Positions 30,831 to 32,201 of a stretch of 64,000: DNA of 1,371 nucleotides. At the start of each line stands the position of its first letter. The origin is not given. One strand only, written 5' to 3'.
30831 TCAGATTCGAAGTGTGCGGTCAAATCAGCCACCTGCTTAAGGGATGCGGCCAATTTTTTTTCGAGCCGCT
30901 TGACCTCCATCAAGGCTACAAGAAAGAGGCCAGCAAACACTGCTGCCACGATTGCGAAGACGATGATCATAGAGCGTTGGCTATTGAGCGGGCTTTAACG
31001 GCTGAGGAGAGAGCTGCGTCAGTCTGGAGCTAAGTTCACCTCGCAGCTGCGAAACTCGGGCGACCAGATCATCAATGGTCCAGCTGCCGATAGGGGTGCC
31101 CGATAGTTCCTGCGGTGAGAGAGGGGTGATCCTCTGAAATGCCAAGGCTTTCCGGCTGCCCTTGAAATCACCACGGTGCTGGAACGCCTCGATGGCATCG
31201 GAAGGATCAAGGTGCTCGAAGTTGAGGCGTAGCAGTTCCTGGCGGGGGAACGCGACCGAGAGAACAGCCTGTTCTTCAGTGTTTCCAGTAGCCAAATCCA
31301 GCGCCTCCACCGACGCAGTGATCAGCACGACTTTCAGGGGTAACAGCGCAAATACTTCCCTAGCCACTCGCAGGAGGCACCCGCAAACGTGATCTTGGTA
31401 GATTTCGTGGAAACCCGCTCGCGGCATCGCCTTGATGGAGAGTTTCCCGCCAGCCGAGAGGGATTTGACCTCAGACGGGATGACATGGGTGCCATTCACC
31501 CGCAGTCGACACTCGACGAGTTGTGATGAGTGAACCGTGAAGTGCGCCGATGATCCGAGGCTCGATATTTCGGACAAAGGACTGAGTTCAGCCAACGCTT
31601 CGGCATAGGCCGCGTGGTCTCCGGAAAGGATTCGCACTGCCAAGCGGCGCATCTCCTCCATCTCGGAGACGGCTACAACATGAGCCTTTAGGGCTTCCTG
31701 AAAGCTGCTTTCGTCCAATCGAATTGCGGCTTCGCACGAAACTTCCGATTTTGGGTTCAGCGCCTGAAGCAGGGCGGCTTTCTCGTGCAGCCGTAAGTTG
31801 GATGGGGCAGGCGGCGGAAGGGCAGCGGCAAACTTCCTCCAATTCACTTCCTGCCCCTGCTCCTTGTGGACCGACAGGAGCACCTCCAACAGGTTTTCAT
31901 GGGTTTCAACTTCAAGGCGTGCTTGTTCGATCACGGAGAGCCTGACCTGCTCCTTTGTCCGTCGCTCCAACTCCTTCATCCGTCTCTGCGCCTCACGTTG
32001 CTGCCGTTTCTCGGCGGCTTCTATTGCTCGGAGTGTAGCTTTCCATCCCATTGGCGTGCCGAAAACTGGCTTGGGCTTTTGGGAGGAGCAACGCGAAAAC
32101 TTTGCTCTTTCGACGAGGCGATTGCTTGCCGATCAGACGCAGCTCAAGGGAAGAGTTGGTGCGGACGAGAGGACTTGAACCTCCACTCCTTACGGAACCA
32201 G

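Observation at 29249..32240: Low-GC two-gene islet at tRNA-Leu: TM/coiled-coil DUF4041-T5orf172 protein plus coiled-coil partner (candidate defence or mobile module)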

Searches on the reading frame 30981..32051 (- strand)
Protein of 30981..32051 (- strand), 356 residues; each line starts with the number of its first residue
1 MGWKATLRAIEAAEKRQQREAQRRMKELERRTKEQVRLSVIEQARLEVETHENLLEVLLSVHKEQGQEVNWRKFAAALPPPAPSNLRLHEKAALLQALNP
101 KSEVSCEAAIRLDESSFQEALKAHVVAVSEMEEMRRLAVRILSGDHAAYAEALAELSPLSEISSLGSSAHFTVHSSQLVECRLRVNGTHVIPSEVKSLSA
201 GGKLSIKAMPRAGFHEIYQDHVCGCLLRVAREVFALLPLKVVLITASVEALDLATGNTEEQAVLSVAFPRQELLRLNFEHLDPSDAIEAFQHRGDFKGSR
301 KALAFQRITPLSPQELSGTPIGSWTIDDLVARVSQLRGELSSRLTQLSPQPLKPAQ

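Call 4: search_protein_families(library=pfam, proteins=[window:30981-32051:-], max_evalue=1)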
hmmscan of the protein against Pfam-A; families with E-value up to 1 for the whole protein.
window:30981-32051:- (356 aa): 1 family
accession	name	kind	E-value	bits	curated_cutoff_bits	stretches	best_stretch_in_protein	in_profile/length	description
PF01614.24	IclR_C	-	0.087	12.8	24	1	20-45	12-37/174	Bacterial transcriptional regulator IclR C-terminal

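Call 5: search_protein_families(library=padloc, proteins=[window:30981-32051:-], max_evalue=1)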
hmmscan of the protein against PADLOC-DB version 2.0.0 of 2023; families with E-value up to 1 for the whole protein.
window:30981-32051:- (356 aa): 0 families

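Call 6: search_protein_families(library=ncbifam, proteins=[window:30981-32051:-], max_evalue=1)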
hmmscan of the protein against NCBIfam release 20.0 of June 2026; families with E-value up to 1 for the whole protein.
window:30981-32051:- (356 aa): 1 family
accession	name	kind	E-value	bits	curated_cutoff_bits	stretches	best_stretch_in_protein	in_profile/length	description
NF006099.0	PRK08251.1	equivalog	0.83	8.8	253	0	105-161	121-168/250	SDR family oxidoreductase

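Call 7: search_protein_families(library=phrogs, proteins=[window:30981-32051:-], max_evalue=1)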
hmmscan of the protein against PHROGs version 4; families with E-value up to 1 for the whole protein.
window:30981-32051:- (356 aa): 1 family
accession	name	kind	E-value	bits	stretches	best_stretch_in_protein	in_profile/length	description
phrog_38135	-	unknown function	1.5e-34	120.6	1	111-307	233-434/441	-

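Call 15: find_homologous_proteins(query=window:30981-32051:-)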
Query window:30981-32051:- (356 aa): 739 proteins with E <= 0.001 among 8000 candidates; the best 120 are listed.
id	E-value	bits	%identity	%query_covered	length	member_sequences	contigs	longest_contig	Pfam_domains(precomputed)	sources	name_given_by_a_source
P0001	1.3e-207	706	100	93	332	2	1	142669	-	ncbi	-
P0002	6.9e-190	648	87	100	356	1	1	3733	-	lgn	-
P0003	3.3e-122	426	57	100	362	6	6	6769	-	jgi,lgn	jgi:hypothetical protein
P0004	3.3e-119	416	57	98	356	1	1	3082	-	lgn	-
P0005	8.5e-119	415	58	99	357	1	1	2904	-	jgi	-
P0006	1.1e-117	411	57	98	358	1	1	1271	-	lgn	-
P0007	2.6e-117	410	56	99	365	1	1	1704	-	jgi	jgi:hypothetical protein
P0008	9.2e-117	408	57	98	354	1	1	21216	-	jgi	jgi:hypothetical protein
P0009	9.3e-117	408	59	99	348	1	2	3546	-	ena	-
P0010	1.6e-116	407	54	98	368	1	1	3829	-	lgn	-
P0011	1.8e-116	407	55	98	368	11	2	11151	-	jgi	-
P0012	3.8e-116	406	55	98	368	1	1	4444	-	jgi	jgi:hypothetical protein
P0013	4.8e-116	406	55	98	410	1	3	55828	-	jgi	jgi:hypothetical protein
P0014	8.2e-116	405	58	99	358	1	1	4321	-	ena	-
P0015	1.2e-115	404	58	98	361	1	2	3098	-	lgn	-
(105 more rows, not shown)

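Call 16: search_solved_structures(query=window:30981-32051:-, max_evalue=10)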
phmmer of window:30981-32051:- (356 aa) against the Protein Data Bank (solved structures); distinct sequences matched with E-value up to 10: 2.
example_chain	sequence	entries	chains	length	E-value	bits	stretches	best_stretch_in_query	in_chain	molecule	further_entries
4c9v_A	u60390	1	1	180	0.53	12.8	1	303-350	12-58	RNF43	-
5j0h_A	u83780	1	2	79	2.5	10.6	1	2-60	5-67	Design construct 2L6HC3_13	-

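Call 19: find_related_loci(query=A1, collection=genome_contigs, flank=6000)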
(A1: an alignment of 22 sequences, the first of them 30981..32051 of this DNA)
Query A1 (356 aa) in genome_contigs; peptide patterns used: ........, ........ (x = any residue, [..] = any of these).
450 stretches matched a pattern; 63 encode a relative of the query (tblastn E <= 1e-3); 62 distinct loci.
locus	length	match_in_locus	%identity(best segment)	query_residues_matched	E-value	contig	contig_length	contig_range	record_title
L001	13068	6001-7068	54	1-350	6e-123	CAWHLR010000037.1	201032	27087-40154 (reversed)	MAG: uncultured Verrucomicrobiae bacterium isolate MFD04780.bin.2.51 genome assembly, contig: contig_9903, whole genome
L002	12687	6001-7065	54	1-349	7e-122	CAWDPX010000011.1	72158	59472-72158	MAG: uncultured Verrucomicrobiae bacterium isolate MFD01689.bin.2.14 genome assembly, contig: contig_15981, whole genome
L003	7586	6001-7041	55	1-351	1e-120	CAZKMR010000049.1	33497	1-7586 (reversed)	MAG TPA_asm: uncultured Bifidobacterium sp. isolate SRP329715_co2_374 genome assembly, contig: NODE_2746_length_33497_co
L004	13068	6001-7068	54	1-351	1e-120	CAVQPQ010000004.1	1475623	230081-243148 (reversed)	MAG: uncultured Verrucomicrobiae bacterium isolate MFD01231.bin.1.54 genome assembly, contig: contig_4024, whole genome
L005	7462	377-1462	54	1-351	1e-119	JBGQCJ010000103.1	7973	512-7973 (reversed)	MAG: Verrucomicrobiia bacterium isolate OBJ2_061818_110_42 k141_1537294_length_7973_cov_12.0000, whole genome shotgun se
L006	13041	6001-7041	56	1-351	2e-119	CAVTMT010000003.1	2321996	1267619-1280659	MAG: uncultured bacterium isolate MFD05942.bin.1.375 genome assembly, contig: contig_21679, whole genome shotgun sequenc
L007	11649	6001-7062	52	1-348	6e-118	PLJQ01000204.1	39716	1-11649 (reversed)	MAG: Limisphaerales bacterium isolate palsa_1396 73.20110800_P1M.49_contig_2384, whole genome shotgun sequence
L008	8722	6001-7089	53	1-352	9e-118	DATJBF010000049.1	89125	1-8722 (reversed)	MAG TPA_asm: Verrucomicrobiia bacterium isolate SMAG_U15347 k141_3819672, whole genome shotgun sequence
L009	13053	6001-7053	53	1-352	2e-117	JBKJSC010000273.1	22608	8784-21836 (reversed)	MAG: Limisphaerales bacterium isolate ant_bin.560 k117_5039090, whole genome shotgun sequence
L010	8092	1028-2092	54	1-351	2e-117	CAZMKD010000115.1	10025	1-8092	MAG TPA_asm: uncultured Verrucomicrobiota bacterium isolate binchicken_co165_124 genome assembly, contig: k141_873827, w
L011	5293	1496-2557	51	1-348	8e-118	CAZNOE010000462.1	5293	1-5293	MAG TPA_asm: uncultured Bifidobacteriaceae bacterium isolate SRP119689_co1_68 genome assembly, contig: NODE_26067_length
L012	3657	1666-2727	54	1-348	3e-119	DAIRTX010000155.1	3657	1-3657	MAG TPA_asm: Verrucomicrobiota bacterium isolate CTOTU10862 NODE_11113_length_3657_cov_9.423931, whole genome shotgun se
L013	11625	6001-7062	54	1-350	1e-116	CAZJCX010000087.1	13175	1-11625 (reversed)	MAG TPA_asm: uncultured Verrucomicrobiota bacterium isolate SRP290908_co1_105 genome assembly, contig: NODE_6593_length_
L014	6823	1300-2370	52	1-351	1e-116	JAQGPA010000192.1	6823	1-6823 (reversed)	MAG: Pedosphaera sp. isolate RYN_627 scaffold_1722499, whole genome shotgun sequence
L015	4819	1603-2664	55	1-348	6e-117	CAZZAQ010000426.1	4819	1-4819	MAG TPA_asm: uncultured Bifidobacterium sp. isolate SRP119689_co1_255 genome assembly, contig: NODE_29923_length_4819_co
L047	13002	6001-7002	49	1-317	4e-82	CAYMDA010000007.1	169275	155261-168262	MAG TPA_asm: uncultured Verrucomicrobiota bacterium isolate SRP268622_co1_279 genome assembly, contig: NODE_69_length_16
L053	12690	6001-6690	49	90-320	6e-68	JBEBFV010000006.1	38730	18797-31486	MAG: Limisphaerales bacterium isolate ASF_5 NODE_377_length_38730_cov_4.301623, whole genome shotgun sequence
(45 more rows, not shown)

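Call 31: search_protein_families(library=pfam, proteins=[L047:6001-8235:+, L047:8232-9575:+, L047:9588-11882:+, L053:4852-7956:+], max_evalue=0.01)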
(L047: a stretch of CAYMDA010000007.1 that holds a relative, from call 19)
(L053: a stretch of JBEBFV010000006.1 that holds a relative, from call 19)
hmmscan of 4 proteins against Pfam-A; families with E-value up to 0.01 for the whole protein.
L047:6001-8235:+ (744 aa): 2 families
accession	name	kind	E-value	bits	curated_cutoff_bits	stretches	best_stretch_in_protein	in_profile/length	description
PF15615.11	TerB_C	-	1.3e-24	87.6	26.3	1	593-742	12-144/148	TerB-C domain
PF05099.18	TerB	-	1.3e-11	45.2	24.4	1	454-564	3-113/118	Tellurite resistance protein TerB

L047:8232-9575:+ (447 aa): 3 families
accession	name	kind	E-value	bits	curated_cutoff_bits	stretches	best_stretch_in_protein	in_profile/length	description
PF10923.14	BrxC_BrxD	-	3.7e-143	477.8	22.2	1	7-411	1-411/414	BREX system ATP-binding protein BrxC/D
PF13191.12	AAA_16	-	8.4e-08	33.3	32.6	1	34-163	3-104/167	AAA ATPase domain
PF13401.12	AAA_22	-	1.9e-05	25.4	27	0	54-135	4-80/130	AAA domain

L047:9588-11882:+ (764 aa): 3 families
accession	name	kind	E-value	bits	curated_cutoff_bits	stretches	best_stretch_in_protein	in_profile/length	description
PF00270.35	DEAD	-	3.5e-32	111.9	26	1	26-196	1-161/167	DEAD/DEAH box helicase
PF00271.37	Helicase_C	-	2.1e-13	50.9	23.5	1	305-407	14-109/110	Helicase conserved C-terminal domain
PF22590.2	Cas3-like_C_2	-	0.0035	18.1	27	1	308-407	4-104/106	CRISPR-associated nuclease/helicase Cas3, C-terminal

L053:4852-7956:+ (1034 aa): 2 families
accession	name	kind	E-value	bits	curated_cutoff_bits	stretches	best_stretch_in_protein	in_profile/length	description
PF15615.11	TerB_C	-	2.1e-18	67.4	26.3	1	879-1032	14-144/148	TerB-C domain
PF05099.18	TerB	-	1.3e-16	61.3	24.4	1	731-842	2-113/118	Tellurite resistance protein TerB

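Call 32: search_protein_families(library=padloc, proteins=[L047:6001-8235:+, L047:8232-9575:+, L047:9588-11882:+, L053:4852-7956:+], max_evalue=0.01)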
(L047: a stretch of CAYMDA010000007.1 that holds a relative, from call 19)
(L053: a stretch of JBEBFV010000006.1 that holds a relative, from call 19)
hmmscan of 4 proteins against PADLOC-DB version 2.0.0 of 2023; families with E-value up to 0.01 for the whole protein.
L047:6001-8235:+ (744 aa): 1 family
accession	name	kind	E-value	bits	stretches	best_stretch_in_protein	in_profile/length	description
PDLC03958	SngA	-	5e-31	106.9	1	419-738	275-516/528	-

L047:8232-9575:+ (447 aa): 3 families
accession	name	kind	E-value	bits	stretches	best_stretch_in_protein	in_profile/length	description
PDLC03959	SngB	-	1.1e-162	540.1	1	5-447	4-439/439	-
PDLC02494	BrxD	-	7.9e-43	145.2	1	7-401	4-401/440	BrxD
PDLC02361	PifA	-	0.0044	13.6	0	361-391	281-310/720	PifA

L047:9588-11882:+ (764 aa): 56 families (the best 25 are shown)
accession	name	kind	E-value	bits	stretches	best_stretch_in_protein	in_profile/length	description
PDLC03960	SngC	-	3.9e-227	754.5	1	1-758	1-714/720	-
PDLC02503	BrxHI|BrxHII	-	1.3e-124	415.1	1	4-759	3-686/698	BrxHI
PDLC02501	BrxHI|BrxHII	-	8.2e-82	273.7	2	14-201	12-201/925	BrxHI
PDLC02897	DpdJ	-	4.9e-30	102.1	2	292-421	344-465/1570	DpdJ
PDLC00037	DruE3|DruE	-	3.2e-22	76.2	2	369-422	1062-1115/2055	SNF2 family N-terminal domain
PDLC00035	DruE3|DruE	-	8.2e-20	68.1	2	369-422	1065-1118/1460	SNF2 family N-terminal domain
PDLC02896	DpdJ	-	5.7e-19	65.3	2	115-199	329-416/1487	DpdJ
PDLC00036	DruE3|DruE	-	2.2e-17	59.5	2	29-100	97-170/2023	SNF2 family N-terminal domain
PDLC00013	DruE1|DruE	-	3.2e-14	49.8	2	29-98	96-173/1776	SNF2 family N-terminal domain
PDLC03928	PsyrT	-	7.8e-14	48.9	2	23-161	20-153/689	-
PDLC02864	DpdF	-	2e-13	48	2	20-160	18-146/610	DpdF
PDLC02893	DpdJ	-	2.3e-13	47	2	133-217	363-445/876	DpdJ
PDLC00194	HamB1|HamB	-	6.8e-13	45.4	1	46-195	251-393/995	DEAD-box helicase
PDLC02898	DpdJ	-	2.9e-11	40.9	2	133-218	363-446/506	DpdJ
PDLC02870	DpdF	-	5.3e-11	39.7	2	288-410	207-323/534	DpdF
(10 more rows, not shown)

L053:4852-7956:+ (1034 aa): 1 family
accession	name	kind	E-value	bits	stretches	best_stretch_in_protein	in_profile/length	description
PDLC03958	SngA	-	8.3e-27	93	1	686-1028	302-516/528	-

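Call 33: predict_structure(alignment_id=A1)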
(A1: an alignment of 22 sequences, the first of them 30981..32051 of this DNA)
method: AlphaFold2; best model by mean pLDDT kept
length: 356 residues; sequences in the alignment: 22
mean_pLDDT: 76.0   pTM: 0.63
mean pLDDT of the five models: 76.0, 74.9, 73.7, 71.3, 69.6
residues with pLDDT >= 90: 57; 70-90: 189; 50-70: 92; < 50: 18
segments of 3 or more residues with pLDDT < 50: 188-190, 319-324
pLDDT, mean of each block of 10 residues (from residue 1): 72 80 72 58 59 66 63 88 81 79 76 89 92 92 88 81 72 89 71 52 53 68 87 88 89 74 91 79 83 80 81 71 61 80 73 51
secondary structure, 60 per line:
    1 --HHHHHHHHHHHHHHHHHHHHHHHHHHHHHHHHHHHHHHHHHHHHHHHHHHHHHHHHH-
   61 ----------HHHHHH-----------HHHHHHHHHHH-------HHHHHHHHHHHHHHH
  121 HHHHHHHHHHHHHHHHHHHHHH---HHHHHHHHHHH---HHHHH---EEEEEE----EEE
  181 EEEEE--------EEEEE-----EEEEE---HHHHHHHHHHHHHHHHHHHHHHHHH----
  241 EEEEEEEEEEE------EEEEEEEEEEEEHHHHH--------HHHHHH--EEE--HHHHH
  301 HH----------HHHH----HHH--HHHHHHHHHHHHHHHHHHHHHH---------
elements in order: H3-59 H71-76 H88-98 H106-142 H146-156 H160-164 E168-173 E178-185 E194-198 E204-208 H212-236 E241-251 E258-269 H270-274 H283-288 E291-293 H296-302 H313-316 H326-347

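Call 40: search_dna_similar(query=window:30981-32051:-, collection=phages, mode=protein, max_evalue=0.001, max_rows=30)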
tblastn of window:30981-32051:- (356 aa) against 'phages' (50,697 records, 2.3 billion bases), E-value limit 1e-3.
No match.

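Call 41: search_dna_similar(query=window:30981-32051:-, collection=plasmids, mode=protein, max_evalue=0.001, max_rows=30)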
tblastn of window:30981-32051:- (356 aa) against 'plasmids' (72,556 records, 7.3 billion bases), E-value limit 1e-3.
Records with a match: 2399; places in all: 2403; records where one place covers at least 80% of the query: 2.
Best place of each record, by identity: <60% 2399.
By first word of the organism name: Klebsiella 990; Escherichia 439; Enterobacter 360; Salmonella 345; Pseudomonas 126; Citrobacter 65; Leclercia 19; Raoultella 9; Serratia 7; Pantoea 6; and 22 more.
By predicted mobility (MOB-suite, as given by PLSDB): conjugative 1556; non-mobilizable 809; mobilizable 34.
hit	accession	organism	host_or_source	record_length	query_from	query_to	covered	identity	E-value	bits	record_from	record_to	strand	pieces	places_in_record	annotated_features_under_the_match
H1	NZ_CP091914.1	Nostoc sp. UHCC 0870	cell culture,Brackish water, ...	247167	25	316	82%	37.3%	1e-45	173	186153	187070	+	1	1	hypothetical protein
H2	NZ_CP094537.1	Hymenobacter monticola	Single cell,a pond on the Huanglong ...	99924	48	320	77%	36.8%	1e-32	136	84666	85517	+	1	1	hypothetical protein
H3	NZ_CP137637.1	Niallia sp. XMNu-256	-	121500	42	315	77%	35.2%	2e-36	147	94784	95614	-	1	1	DUF4236 domain-containing protein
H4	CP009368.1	Bacillus cereus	-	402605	27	300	77%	34.5%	8e-33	136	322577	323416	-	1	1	hypothetical protein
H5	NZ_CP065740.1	Bacillus tropicus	-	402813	27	300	77%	34.5%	8e-33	136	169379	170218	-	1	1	DUF4236 domain-containing protein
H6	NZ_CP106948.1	Bacillus thuringiensis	BGSC database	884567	27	311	80%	32.9%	8e-31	130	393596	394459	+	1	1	DUF4236 domain-containing protein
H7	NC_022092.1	Geobacillus genomosp. 3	-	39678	34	296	74%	29.1%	2e-24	112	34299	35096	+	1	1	DUF4236 domain-containing protein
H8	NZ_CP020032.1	Geobacillus thermodenitrificans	-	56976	34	296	74%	28.8%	3e-24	111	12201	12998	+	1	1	DUF4236 domain-containing protein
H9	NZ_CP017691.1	Geobacillus thermodenitrificans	single cell,hot spring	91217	34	296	74%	28.8%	3e-24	111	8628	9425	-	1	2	DUF4236 domain-containing protein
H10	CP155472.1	Fibrella sp. ES10-3-2-2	single cell,soil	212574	175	318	40%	41.0%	1e-21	103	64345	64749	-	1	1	hypothetical protein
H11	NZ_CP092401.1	Klebsiella pneumoniae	Bovine,assembly,Mastitis-milk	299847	191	348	44%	32.7%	3e-12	76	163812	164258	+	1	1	DUF4236 domain-containing protein | ribbon-helix-helix protein, CopG family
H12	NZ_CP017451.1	Klebsiella sp. LTGPAF-6F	Alhagi sparsifolia Shap.,Whole organism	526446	191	348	44%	32.7%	3e-12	76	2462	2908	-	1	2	DUF4236 domain-containing protein | ribbon-helix-helix protein, CopG family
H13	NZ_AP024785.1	Klebsiella pneumoniae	Homo sapiens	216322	191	348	44%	32.7%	3e-12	76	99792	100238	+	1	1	DUF4236 domain-containing protein | ribbon-helix-helix protein, CopG family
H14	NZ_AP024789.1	Klebsiella pneumoniae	Homo sapiens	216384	191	348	44%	32.7%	3e-12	76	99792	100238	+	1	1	DUF4236 domain-containing protein | ribbon-helix-helix protein, CopG family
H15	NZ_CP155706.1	Klebsiella pneumoniae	Homo sapiens,urine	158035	191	348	44%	32.7%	3e-12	76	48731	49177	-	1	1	DUF4236 domain-containing protein | ribbon-helix-helix protein, CopG family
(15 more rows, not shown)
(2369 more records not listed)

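Call 42: get_annotated_region(hit=H1, flank=5000)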
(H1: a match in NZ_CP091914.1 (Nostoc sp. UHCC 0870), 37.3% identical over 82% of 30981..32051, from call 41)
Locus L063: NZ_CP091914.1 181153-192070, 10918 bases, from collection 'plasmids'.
description: Nostoc sp. UHCC 0870 plasmid unnamed1, complete sequence
organism: Nostoc sp. UHCC 0870 (NCBI taxid 2914041)
taxonomy: Bacteria; Cyanobacteriota; Cyanophyceae; Nostocales; Nostocaceae; Nostoc; Nostoc sp. UHCC 0870
host: -; source: cell culture,Brackish water, Varlaxudden, Baltic Sea; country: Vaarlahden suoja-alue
typing (MOB-suite, as given by PLSDB): non-mobilizable; replicon rep_cluster_1678,rep_cluster_776; mating-pair formation MPF_T
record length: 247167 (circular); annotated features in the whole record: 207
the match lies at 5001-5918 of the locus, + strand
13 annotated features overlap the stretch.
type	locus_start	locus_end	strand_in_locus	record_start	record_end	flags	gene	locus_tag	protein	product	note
CDS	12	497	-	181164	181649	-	-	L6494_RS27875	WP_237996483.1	hypothetical protein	-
CDS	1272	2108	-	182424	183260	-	-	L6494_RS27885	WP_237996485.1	IS5 family transposase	-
CDS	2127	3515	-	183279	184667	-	-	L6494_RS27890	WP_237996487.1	endonuclease/exonuclease/phosphatase family protein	-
CDS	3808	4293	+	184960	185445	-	-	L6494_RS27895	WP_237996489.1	hypothetical protein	-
CDS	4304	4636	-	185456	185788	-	-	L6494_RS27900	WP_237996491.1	hypothetical protein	-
CDS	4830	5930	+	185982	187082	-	-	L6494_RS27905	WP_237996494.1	hypothetical protein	-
CDS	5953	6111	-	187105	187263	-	-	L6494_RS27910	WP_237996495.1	hypothetical protein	-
CDS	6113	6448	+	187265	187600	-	-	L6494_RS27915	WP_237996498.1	hypothetical protein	-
CDS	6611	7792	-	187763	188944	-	-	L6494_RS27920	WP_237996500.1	hypothetical protein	-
CDS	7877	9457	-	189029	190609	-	-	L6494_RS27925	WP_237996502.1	coiled-coil domain-containing protein 85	-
CDS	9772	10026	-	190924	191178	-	-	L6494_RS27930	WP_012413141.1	helix-turn-helix transcriptional regulator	-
CDS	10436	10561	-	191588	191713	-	-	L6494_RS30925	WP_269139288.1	hypothetical protein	-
CDS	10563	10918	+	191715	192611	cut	-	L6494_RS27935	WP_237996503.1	hypothetical protein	-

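Call 43: get_annotated_region(hit=H5, flank=5000)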
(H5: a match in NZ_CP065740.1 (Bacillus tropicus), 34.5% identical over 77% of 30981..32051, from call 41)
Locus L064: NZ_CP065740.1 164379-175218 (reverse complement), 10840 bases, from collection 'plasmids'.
description: Bacillus tropicus strain FDAARGOS_920 plasmid unnamed, complete sequence
organism: Bacillus tropicus (NCBI taxid 2026188)
taxonomy: Bacteria; Bacillota; Bacilli; Bacillales; Bacillaceae; Bacillus; Bacillus tropicus
host: -; source: -; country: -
typing (MOB-suite, as given by PLSDB): non-mobilizable; replicon rep_cluster_164
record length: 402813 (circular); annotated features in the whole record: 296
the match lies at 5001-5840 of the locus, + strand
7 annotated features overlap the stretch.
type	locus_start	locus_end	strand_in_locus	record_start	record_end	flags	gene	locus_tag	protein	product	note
CDS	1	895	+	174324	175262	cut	-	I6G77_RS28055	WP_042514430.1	bacteriophage abortive infection AbiH family protein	-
CDS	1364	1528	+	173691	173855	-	-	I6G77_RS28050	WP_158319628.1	hypothetical protein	-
CDS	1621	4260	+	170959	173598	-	-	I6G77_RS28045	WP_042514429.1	P-loop NTPase fold protein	-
CDS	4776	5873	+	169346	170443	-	-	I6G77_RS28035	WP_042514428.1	DUF4236 domain-containing protein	-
CDS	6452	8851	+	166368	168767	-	-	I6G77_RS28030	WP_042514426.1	ATP-binding protein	-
CDS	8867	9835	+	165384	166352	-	-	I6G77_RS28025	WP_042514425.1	TIR domain-containing protein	GO:0007165 - signal transduction [Evidence IEA]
CDS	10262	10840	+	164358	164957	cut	-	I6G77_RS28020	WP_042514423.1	hypothetical protein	-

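Call 44: get_annotated_region(hit=H7, flank=5000)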
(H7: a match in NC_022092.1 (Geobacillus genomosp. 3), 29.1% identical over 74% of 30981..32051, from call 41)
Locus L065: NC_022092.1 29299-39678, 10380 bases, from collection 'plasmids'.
description: Geobacillus genomosp. 3 plasmid pBt40, complete sequence
organism: Geobacillus genomosp. 3 (NCBI taxid 1921421)
taxonomy: Bacteria; Bacillota; Bacilli; Bacillales; Bacillaceae; Geobacillus; Geobacillus genomosp. 3
host: -; source: -; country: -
typing (MOB-suite, as given by PLSDB): non-mobilizable; replicon rep_cluster_349,rep_cluster_672
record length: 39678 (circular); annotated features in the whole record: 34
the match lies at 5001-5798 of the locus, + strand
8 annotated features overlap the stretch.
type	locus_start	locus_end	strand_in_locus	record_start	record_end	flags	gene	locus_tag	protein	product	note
CDS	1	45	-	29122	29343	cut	-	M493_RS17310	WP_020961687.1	DUF1659 domain-containing protein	-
CDS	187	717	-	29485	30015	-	-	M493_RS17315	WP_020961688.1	competence protein ComK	GO:0030420 - establishment of competence for transformation [Evidence IEA]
CDS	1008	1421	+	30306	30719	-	-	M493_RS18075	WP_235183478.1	ribbon-helix-helix protein, CopG family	GO:0006355 - regulation of DNA-templated transcription [Evidence IEA]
CDS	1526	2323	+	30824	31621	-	-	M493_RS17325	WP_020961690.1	ParA family protein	-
CDS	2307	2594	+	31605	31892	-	-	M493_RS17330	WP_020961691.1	hypothetical protein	-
CDS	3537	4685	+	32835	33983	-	-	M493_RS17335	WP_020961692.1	replication initiation protein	GO:0006270 - DNA replication initiation [Evidence IEA]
CDS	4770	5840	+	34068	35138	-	-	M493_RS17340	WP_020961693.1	DUF4236 domain-containing protein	-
CDS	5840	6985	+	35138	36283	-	-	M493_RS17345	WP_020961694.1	thermonuclease family protein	-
